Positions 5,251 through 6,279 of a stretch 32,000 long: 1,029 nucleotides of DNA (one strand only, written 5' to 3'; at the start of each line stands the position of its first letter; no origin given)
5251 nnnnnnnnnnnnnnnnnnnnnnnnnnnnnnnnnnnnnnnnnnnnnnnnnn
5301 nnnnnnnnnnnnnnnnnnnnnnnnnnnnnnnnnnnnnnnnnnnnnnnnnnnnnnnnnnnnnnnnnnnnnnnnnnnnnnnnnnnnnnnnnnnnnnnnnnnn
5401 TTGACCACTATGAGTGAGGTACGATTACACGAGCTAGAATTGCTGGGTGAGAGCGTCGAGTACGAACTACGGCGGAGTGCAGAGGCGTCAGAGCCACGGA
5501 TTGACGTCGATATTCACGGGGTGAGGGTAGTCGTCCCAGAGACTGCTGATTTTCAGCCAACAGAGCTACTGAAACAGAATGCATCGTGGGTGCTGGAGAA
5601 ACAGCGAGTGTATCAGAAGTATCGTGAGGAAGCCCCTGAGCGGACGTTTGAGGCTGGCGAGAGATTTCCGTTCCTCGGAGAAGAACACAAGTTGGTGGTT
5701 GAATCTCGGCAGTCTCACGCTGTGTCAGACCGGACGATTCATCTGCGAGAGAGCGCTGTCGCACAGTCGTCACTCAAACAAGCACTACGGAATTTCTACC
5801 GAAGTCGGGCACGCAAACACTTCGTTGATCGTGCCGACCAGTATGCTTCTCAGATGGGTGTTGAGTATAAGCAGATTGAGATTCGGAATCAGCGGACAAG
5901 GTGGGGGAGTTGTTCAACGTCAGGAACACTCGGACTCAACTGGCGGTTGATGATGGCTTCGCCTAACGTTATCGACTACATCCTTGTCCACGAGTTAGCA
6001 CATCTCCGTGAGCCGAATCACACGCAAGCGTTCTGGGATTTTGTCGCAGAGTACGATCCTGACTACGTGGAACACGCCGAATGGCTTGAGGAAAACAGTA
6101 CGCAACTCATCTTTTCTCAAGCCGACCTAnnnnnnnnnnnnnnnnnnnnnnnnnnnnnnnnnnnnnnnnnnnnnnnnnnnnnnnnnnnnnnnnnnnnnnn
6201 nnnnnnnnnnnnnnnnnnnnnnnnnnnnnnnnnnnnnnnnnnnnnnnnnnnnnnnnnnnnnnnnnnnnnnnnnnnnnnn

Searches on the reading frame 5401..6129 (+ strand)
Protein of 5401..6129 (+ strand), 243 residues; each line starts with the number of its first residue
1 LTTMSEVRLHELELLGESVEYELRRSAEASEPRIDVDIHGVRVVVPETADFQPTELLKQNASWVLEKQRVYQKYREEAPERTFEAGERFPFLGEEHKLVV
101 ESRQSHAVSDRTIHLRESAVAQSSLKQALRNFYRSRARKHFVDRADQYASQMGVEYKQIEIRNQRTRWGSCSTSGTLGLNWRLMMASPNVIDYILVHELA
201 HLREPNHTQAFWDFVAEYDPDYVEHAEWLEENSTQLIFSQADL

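Call 6: search_protein_families(library=padloc, proteins=[window:5401-6129:+], max_evalue=0.01)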
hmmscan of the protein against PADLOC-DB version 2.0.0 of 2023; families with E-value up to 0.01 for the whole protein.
window:5401-6129:+ (243 aa): 0 families

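Call 34: search_protein_families(library=pfam, proteins=[window:5401-6129:+], max_evalue=0.001)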
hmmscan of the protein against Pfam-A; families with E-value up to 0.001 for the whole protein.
window:5401-6129:+ (243 aa): 1 family
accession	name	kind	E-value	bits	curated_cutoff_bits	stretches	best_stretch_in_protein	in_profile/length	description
PF01863.23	YgjP-like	-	7e-59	199.7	26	1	33-231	4-206/207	YgjP-like, metallopeptidase domain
